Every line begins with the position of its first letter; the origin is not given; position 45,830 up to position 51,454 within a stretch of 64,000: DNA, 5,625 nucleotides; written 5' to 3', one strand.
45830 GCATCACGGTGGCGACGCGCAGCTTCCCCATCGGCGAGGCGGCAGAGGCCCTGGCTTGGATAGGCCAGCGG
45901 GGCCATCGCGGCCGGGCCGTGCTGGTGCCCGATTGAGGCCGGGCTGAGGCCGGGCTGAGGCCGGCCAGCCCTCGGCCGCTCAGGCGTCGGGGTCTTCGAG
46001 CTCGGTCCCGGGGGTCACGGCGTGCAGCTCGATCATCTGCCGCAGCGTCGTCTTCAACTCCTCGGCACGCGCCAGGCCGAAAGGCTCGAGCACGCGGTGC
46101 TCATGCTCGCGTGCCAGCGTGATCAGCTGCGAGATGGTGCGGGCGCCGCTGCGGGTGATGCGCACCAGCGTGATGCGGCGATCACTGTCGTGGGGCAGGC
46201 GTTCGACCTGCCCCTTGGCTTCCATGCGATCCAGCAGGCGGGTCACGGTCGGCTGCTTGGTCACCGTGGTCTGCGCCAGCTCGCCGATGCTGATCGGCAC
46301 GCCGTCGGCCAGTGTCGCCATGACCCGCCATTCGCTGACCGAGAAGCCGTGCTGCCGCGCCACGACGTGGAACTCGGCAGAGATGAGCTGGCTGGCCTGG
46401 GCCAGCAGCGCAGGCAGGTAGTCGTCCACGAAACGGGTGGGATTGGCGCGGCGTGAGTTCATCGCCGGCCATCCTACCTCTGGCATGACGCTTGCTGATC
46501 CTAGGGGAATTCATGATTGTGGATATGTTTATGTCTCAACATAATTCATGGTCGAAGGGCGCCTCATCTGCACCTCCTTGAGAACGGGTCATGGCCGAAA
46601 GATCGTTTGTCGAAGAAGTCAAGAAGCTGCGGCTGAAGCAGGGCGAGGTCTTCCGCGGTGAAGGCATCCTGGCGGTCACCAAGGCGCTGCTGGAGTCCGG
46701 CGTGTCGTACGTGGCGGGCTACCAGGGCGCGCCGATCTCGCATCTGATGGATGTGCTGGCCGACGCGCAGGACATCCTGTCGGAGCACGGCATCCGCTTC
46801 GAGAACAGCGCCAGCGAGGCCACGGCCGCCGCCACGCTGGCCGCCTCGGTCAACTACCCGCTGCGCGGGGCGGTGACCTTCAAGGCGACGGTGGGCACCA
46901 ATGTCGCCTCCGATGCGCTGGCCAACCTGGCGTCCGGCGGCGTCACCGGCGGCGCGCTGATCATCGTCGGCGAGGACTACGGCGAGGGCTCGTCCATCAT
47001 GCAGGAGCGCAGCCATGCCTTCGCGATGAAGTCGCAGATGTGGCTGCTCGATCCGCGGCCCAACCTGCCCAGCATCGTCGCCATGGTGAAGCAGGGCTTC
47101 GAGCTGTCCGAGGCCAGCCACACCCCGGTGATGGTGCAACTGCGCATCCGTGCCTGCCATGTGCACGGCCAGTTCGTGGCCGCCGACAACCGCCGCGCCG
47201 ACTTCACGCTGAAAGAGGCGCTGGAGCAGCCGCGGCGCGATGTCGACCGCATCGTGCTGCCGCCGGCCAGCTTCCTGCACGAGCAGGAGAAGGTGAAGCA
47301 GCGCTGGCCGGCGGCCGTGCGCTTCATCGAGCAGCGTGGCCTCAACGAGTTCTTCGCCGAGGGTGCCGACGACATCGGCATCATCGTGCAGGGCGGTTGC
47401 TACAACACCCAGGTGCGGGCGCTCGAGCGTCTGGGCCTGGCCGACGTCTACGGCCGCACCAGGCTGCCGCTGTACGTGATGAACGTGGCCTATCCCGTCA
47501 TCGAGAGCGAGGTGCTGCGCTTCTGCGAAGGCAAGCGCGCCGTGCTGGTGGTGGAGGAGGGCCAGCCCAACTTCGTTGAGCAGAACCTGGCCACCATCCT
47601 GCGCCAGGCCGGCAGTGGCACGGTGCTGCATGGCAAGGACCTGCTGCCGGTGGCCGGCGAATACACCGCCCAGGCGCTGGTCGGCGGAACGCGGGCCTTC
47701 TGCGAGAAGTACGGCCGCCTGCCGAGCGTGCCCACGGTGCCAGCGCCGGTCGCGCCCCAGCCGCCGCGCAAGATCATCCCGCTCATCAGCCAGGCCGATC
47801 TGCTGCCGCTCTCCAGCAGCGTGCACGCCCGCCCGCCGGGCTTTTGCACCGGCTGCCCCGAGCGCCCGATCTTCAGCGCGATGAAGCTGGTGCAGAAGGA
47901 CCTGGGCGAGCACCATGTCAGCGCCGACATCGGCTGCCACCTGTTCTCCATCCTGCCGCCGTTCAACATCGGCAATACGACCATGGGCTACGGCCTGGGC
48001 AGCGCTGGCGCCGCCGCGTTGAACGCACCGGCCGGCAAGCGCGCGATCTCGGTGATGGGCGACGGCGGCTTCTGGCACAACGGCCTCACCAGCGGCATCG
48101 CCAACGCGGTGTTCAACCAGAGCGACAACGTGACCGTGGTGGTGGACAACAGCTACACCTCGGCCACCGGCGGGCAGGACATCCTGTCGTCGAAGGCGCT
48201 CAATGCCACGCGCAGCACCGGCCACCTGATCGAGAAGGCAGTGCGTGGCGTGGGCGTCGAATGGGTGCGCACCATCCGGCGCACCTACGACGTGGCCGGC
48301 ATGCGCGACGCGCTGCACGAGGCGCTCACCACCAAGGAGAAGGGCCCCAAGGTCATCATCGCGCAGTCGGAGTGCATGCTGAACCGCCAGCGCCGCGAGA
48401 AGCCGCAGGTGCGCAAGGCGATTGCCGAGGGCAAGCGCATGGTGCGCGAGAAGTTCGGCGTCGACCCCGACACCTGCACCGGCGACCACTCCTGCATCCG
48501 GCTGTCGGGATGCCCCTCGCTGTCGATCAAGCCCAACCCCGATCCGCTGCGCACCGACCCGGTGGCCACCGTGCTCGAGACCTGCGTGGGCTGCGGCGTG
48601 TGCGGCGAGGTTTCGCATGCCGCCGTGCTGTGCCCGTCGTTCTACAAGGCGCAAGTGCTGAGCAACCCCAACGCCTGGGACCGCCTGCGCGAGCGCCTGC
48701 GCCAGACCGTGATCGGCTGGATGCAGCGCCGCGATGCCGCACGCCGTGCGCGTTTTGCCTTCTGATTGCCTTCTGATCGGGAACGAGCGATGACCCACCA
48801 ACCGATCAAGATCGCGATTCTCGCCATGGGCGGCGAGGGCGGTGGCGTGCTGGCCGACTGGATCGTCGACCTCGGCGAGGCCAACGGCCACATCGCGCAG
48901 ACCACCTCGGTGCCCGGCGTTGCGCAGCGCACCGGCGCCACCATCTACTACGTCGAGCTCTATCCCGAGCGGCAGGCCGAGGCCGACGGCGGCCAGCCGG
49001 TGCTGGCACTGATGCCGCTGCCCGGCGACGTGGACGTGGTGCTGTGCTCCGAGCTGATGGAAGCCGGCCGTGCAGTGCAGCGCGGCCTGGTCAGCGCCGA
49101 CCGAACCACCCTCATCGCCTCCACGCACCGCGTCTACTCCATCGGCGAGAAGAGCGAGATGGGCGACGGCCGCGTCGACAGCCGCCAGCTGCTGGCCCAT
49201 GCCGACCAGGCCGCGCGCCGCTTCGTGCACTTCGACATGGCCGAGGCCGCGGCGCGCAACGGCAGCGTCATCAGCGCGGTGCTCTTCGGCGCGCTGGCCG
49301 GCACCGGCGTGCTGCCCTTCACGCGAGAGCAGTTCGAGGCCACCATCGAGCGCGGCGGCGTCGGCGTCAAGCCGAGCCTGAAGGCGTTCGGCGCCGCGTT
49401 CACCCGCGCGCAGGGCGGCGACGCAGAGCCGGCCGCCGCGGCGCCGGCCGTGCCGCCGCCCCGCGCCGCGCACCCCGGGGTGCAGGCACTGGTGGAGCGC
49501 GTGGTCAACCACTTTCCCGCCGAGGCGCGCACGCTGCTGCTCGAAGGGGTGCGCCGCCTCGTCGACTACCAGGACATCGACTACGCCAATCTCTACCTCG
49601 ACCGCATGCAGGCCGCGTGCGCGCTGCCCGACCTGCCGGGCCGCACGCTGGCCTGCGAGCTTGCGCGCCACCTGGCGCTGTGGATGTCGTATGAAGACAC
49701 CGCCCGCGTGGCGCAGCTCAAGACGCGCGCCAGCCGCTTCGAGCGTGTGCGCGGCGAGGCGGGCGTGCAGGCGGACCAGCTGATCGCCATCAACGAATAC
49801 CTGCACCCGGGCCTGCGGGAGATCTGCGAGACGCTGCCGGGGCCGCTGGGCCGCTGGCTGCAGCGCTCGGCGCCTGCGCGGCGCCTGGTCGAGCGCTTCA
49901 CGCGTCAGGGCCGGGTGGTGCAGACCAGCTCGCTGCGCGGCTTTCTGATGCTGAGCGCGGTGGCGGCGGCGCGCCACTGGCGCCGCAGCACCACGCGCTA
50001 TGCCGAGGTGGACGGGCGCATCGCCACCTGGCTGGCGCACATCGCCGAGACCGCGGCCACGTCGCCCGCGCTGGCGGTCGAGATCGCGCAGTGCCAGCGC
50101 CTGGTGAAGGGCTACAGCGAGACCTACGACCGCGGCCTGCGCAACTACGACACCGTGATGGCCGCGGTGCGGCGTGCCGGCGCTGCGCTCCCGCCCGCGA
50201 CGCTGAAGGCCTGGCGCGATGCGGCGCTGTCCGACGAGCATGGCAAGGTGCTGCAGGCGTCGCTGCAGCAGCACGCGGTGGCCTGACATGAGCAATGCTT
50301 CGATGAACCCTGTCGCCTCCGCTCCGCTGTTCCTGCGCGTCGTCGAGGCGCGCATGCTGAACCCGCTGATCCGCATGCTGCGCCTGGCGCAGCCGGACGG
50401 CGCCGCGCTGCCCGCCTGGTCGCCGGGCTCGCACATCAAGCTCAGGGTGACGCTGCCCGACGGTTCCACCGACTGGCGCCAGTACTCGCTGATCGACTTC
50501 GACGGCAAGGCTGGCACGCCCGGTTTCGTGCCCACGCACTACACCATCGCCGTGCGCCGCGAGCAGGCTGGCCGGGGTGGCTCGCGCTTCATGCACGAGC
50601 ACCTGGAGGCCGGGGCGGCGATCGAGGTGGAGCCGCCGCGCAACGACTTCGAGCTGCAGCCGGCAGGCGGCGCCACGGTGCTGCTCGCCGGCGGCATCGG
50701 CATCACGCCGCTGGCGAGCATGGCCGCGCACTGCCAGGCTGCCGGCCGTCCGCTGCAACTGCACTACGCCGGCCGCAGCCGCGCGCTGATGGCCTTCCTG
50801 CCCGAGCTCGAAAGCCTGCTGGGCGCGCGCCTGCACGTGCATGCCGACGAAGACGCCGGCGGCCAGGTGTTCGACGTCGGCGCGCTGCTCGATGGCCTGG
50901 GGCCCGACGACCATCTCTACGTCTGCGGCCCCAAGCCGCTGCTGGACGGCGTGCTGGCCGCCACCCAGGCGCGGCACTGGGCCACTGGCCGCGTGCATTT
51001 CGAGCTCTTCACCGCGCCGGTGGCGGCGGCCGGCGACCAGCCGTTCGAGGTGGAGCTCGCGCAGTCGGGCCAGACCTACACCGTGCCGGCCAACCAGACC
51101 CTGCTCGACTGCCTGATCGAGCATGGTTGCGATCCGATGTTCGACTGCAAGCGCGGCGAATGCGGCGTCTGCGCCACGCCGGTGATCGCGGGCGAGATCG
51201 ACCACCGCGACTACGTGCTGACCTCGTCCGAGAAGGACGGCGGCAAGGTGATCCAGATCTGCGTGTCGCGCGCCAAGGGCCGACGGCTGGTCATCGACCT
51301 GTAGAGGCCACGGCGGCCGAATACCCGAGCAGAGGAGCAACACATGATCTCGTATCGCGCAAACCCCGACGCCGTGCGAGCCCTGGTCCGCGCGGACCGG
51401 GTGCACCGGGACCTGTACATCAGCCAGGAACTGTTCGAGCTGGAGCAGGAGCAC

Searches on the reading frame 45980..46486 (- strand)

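Call 45: search_protein_families(library=pfam, proteins=[window:45980-46486:-], max_evalue=0.001)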
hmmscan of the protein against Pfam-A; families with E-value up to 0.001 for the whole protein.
window:45980-46486:- (168 aa): 4 families
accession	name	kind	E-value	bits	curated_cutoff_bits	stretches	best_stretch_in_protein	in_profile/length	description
PF01047.28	MarR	-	3e-13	49.9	24.6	1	49-105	2-58/59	MarR family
PF12802.13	MarR_2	-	4.1e-13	49.7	27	1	46-105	1-61/61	MarR family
PF13463.12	HTH_27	-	0.00041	21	22.2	1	51-114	4-68/68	Winged helix DNA-binding domain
PF13545.12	HTH_Crp_2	-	0.00096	19.5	27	0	63-96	21-55/70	Crp-like helix-turn-helix domain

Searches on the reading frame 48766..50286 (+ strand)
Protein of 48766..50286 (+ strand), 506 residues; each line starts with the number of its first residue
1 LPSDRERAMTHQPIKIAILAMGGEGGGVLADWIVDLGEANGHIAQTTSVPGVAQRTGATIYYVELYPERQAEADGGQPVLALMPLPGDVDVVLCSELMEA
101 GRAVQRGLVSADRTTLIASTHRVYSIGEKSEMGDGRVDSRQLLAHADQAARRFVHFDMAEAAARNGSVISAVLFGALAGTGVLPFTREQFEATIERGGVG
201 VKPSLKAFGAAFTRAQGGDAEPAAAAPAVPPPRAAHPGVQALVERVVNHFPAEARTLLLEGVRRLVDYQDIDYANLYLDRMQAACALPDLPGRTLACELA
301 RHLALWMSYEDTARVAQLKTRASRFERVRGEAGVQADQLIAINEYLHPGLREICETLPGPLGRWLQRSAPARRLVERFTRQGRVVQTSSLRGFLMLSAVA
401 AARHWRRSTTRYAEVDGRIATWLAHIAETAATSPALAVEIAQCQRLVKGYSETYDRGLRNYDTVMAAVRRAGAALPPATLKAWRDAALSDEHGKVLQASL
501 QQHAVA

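Call 45: search_protein_families(library=pfam, proteins=[window:48766-50286:+], max_evalue=0.001)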
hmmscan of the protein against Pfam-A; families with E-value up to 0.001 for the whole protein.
window:48766-50286:+ (506 aa): 2 families
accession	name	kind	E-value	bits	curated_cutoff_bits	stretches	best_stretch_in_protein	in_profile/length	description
PF20169.3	DUF6537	-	2.5e-39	135.7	27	1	256-466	3-202/203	Family of unknown function (DUF6537)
PF01558.24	POR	-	1.2e-06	29.2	27.4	1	22-211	1-171/173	Pyruvate ferredoxin/flavodoxin oxidoreductase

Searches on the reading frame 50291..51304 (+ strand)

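Call 4: search_protein_families(library=pfam, proteins=[window:50291-51304:+], max_evalue=0.01)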
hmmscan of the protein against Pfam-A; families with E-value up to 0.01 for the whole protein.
window:50291-51304:+ (337 aa): 4 families
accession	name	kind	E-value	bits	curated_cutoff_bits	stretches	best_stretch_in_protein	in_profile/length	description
PF00111.32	Fer2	-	8.5e-10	38.9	21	1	256-329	3-77/77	2Fe-2S iron-sulfur cluster binding domain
PF00175.26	NAD_binding_1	-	2.5e-06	28.6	22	1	131-220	1-106/109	Oxidoreductase NAD-binding domain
PF00970.30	FAD_binding_6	-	6.5e-05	23.7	21.1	1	16-120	3-97/99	Oxidoreductase FAD-binding domain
PF22290.1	DmmA-like_N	-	8.7e-05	23.4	33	1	111-228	3-117/124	Dimethylamine monooxygenase subunit DmmA-like, N-terminal domain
